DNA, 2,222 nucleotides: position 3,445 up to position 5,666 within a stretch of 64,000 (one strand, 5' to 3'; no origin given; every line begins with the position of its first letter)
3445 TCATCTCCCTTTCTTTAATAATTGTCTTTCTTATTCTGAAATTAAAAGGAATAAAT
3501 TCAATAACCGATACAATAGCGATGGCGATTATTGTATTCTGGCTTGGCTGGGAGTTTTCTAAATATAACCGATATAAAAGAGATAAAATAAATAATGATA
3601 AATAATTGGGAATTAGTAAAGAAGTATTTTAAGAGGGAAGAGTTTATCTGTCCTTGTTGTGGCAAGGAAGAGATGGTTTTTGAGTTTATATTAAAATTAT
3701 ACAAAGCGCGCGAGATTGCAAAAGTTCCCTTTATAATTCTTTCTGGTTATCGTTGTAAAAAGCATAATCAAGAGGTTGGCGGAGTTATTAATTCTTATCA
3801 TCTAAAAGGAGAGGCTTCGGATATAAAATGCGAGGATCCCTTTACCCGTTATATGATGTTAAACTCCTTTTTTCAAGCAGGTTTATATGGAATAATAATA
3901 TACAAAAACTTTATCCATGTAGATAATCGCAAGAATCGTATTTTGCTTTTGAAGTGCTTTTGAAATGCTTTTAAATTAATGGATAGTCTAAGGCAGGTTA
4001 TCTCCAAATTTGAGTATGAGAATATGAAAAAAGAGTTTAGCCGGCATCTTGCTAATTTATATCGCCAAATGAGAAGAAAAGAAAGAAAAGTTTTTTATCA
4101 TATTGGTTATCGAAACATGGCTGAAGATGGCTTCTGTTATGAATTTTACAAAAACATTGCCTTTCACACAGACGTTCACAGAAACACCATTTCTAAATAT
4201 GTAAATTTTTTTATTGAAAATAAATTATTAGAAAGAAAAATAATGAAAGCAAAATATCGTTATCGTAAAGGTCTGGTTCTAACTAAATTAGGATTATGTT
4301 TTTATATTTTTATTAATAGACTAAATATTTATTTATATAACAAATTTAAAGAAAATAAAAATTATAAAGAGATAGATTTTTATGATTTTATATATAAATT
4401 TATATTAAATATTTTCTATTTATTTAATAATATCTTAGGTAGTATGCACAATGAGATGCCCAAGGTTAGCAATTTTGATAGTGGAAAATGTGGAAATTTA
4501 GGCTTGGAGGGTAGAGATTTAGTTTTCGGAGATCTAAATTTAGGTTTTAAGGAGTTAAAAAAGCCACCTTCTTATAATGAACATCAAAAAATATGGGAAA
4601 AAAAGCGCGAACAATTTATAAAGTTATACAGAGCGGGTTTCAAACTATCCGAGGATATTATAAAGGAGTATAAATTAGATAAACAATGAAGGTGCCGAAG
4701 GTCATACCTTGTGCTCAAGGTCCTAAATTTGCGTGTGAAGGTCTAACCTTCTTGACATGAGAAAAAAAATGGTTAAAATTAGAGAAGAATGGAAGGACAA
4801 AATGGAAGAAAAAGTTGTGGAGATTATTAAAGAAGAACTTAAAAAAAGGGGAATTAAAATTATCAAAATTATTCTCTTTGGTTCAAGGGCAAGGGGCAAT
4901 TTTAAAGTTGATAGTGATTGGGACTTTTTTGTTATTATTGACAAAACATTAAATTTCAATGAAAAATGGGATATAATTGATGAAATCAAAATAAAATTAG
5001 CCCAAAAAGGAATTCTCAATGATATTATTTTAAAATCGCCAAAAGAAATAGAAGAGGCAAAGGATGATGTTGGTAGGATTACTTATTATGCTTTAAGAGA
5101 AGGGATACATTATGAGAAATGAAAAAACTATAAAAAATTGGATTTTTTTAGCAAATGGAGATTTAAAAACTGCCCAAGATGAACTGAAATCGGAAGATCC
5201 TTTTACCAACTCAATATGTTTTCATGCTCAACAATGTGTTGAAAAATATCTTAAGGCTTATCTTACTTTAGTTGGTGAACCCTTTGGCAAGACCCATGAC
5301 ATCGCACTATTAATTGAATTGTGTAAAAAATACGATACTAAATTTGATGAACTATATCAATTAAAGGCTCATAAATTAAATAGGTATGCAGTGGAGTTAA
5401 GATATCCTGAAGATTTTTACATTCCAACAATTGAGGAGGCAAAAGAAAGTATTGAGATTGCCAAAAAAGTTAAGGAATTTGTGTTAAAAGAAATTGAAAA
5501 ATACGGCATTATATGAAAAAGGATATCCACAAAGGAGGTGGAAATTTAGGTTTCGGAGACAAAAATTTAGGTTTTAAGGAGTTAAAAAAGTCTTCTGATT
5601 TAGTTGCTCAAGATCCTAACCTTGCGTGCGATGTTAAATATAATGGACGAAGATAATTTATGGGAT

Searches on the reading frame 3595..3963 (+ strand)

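Call 11: search_protein_families(library=pfam, proteins=[window:3595-3963:+], max_evalue=0.01)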
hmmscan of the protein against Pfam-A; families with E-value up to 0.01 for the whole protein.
window:3595-3963:+ (122 aa): 2 families
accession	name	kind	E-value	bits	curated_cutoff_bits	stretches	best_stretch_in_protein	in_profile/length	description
PF08291.16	Peptidase_M15_3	-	1.2e-15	58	23.2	1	11-110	2-108/108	Peptidase M15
PF05951.18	Peptidase_M15_2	-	0.0013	18.9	27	1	27-111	56-147/153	Bacterial protein of unknown function (DUF882)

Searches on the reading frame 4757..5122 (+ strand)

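Call 11: search_protein_families(library=pfam, proteins=[window:4757-5122:+], max_evalue=0.01)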
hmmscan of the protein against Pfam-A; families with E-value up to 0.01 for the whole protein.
window:4757-5122:+ (121 aa): 4 families
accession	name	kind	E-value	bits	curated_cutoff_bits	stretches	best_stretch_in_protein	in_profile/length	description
PF18765.7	Polbeta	-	2.8e-12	47.1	26.9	1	24-90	3-69/93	Polymerase beta, Nucleotidyltransferase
PF01909.29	NTP_transf_2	-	1.3e-11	45.1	21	1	22-98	2-79/93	Nucleotidyltransferase domain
PF03445.19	DUF294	-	0.00024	21.4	21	1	5-65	20-78/138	Putative nucleotidyltransferase DUF294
PF22600.2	MTPAP-like_central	-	0.0029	18.1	27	1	10-85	19-91/139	Poly(A) RNA polymerase, mitochondrial-like, central palm domain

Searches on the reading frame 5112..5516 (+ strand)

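Call 11: search_protein_families(library=pfam, proteins=[window:5112-5516:+], max_evalue=0.01)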
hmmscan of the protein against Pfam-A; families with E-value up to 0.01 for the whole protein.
window:5112-5516:+ (134 aa): 1 family
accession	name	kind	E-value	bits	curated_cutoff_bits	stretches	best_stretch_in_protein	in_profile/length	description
PF05168.19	HEPN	-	2.6e-25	89.3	22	1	8-125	2-115/117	HEPN domain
